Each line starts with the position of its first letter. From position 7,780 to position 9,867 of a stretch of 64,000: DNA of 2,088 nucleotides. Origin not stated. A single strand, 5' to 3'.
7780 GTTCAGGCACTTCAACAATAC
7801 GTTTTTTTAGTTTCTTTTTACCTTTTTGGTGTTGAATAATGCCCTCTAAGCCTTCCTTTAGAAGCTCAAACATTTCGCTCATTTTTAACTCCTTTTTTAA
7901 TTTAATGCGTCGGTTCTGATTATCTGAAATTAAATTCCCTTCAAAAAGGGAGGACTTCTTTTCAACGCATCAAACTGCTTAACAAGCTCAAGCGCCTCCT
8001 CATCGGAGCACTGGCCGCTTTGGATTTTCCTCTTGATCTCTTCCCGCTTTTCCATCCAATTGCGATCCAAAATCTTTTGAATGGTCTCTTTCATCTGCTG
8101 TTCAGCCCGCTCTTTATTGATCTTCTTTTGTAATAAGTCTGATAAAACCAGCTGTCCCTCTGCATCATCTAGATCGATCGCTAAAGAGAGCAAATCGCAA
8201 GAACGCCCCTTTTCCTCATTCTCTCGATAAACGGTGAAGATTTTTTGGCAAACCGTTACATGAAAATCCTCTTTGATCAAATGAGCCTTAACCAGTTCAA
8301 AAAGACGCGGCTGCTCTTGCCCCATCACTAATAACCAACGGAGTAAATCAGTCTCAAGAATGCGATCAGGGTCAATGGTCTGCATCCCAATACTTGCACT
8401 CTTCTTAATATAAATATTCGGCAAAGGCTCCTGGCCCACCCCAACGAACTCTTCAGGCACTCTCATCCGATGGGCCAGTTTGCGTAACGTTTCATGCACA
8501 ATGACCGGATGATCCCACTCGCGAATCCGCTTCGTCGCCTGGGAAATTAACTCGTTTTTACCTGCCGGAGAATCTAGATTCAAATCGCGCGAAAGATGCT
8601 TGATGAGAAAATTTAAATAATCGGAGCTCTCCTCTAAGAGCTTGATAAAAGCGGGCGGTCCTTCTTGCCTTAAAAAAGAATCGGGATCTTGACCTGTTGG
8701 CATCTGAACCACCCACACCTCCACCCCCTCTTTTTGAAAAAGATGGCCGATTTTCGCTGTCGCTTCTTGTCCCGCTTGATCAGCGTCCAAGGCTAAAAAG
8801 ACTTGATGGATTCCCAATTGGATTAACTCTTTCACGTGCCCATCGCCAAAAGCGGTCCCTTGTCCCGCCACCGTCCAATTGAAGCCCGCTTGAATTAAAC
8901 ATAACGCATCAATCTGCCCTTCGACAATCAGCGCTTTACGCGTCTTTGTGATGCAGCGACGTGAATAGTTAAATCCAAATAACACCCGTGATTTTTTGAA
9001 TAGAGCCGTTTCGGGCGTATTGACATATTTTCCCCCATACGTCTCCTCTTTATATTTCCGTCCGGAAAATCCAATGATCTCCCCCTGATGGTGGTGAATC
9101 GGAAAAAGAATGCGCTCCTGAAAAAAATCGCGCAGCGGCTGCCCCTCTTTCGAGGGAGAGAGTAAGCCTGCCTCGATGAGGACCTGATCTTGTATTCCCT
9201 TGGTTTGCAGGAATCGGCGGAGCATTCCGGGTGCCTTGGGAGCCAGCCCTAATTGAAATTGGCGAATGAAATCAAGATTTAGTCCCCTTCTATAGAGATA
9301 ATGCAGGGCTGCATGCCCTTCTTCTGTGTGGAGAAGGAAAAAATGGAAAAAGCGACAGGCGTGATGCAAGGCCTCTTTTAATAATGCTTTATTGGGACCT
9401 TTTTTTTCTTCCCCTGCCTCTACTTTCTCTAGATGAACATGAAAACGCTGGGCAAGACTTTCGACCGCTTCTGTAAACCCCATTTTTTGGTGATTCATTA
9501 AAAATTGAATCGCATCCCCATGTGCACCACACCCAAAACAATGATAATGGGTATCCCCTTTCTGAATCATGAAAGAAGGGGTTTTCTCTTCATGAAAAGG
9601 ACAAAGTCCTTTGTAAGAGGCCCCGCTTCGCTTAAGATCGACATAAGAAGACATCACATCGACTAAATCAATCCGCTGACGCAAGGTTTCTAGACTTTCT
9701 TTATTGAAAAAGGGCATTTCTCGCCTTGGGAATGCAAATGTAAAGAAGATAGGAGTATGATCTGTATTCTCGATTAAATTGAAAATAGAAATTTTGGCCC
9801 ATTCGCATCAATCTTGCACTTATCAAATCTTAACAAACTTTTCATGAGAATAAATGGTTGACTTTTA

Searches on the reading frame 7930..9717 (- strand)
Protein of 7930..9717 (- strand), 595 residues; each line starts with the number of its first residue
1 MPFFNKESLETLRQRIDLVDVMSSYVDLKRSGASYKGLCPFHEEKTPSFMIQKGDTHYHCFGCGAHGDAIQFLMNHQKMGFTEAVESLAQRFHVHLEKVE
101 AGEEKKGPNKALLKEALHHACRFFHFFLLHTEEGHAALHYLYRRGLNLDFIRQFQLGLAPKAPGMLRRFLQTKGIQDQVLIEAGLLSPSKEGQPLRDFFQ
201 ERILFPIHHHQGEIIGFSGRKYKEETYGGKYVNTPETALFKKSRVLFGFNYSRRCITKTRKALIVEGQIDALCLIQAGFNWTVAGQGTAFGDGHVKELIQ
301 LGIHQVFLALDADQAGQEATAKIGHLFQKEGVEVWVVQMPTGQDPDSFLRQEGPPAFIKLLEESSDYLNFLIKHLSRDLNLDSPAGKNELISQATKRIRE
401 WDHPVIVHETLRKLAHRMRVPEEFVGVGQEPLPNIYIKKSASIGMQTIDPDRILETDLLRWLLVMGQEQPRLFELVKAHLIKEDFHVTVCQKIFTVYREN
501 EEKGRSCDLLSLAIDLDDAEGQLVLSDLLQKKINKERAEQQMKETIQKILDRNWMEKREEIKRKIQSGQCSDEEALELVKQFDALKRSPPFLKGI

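Call 24: find_related_loci(query=window:7930-9717:-, collection=genome_contigs, flank=6000)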
Query window:7930-9717:- (595 aa) in genome_contigs; peptide patterns used: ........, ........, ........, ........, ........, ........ (x = any residue, [..] = any of these).
56 stretches matched a pattern; 24 encode a relative of the query (tblastn E <= 1e-3); 24 distinct loci.
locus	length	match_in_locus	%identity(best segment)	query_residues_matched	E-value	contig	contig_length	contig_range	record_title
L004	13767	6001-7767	77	1-590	0e+0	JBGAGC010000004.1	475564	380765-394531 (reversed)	MAG: Parachlamydiaceae bacterium isolate MAG_MBR_H125.37 MBRH125-37_opera_contig_134, whole genome shotgun sequence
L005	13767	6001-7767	75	1-590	0e+0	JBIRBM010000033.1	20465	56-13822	MAG: Parachlamydiaceae bacterium isolate WGG20204 k141_1336435_length_20465_SRR21875704, whole genome shotgun sequence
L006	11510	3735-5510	72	1-593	0e+0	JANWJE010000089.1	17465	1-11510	MAG: Parachlamydiaceae bacterium isolate CRAIB_MAG59 c_000000087099, whole genome shotgun sequence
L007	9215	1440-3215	72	1-593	0e+0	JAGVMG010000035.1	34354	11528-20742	MAG: Parachlamydiales bacterium isolate SW_7 c_000000116102, whole genome shotgun sequence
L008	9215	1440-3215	72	1-593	0e+0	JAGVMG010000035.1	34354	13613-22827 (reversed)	MAG: Parachlamydiales bacterium isolate SW_7 c_000000116102, whole genome shotgun sequence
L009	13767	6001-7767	78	1-590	0e+0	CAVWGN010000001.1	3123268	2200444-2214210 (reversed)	MAG: uncultured Chlamydiae bacterium isolate MFD04580.bin.1.87 genome assembly, contig: contig_17084, whole genome shotg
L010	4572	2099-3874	66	1-593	0e+0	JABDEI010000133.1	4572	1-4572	MAG: Chlamydiae bacterium isolate BWMinHeated_Nextera37_MAG3 3300020917.a:Ga0207105_1524, whole genome shotgun sequence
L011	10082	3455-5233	65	1-594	0e+0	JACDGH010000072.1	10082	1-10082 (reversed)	MAG: Parachlamydiaceae bacterium isolate MGR_bin407 SD2908_NODE_3050_length_10082_cov_1.026017, whole genome shotgun seq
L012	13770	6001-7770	64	1-590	0e+0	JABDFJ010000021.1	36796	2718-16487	MAG: Chlamydiae bacterium isolate BWOrgHeat_Nextera10_MAG1 3300020972.a:Ga0206894_1033, whole genome shotgun sequence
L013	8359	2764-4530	63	1-590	0e+0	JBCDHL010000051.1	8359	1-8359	MAG: Chlamydiota bacterium isolate P01_H01_bin.155 k141_2905058_length_8359_cov_8.0000, whole genome shotgun sequence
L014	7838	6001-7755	64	1-587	0e+0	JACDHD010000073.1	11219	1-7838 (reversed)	MAG: Parachlamydiaceae bacterium isolate MGR_bin429 SD2909_NODE_1057_length_11219_cov_2.426704, whole genome shotgun seq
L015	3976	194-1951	62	1-590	0e+0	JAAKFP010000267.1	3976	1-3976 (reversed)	MAG: Chlamydiae bacterium isolate K940_chlam_7 K940chlam7_267, whole genome shotgun sequence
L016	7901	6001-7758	63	1-587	0e+0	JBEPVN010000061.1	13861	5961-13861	MAG: Parachlamydiaceae bacterium isolate 22E.semibin_refined.077 NODE_3846_length_13861_cov_10.948501, whole genome shot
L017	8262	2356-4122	60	1-590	0e+0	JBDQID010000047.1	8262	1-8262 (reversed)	MAG: Chlamydiales bacterium isolate SFB_27D_18OOND_coas_77 k141_860521_length_8262_cov_30.0000, whole genome shotgun seq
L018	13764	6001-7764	71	1-590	0e+0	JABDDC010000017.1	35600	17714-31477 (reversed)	MAG: Chlamydiae bacterium isolate BWMinControl_Nextera34_MAG1 3300020853.a:Ga0207010_1034, whole genome shotgun sequence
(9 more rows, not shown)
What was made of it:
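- Tried and rejected: The search for an empty-site orthologue used DnaG (call 24).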

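Call 71: list_cluster_members(proteins=[P0001, P0022, window:7930-9717:-])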
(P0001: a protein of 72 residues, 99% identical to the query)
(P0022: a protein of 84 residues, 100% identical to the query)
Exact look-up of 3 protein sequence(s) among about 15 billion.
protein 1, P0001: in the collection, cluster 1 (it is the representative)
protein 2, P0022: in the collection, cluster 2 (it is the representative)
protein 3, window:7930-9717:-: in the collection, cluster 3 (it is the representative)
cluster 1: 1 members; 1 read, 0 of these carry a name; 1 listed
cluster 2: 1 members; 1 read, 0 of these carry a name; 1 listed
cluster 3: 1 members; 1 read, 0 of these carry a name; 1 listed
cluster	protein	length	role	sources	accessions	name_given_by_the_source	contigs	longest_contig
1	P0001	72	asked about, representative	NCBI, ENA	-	-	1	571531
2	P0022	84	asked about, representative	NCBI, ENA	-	-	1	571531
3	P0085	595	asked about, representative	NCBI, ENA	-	-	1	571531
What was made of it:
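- Tried and rejected: Cluster look-up gave no accession or name (call 71).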
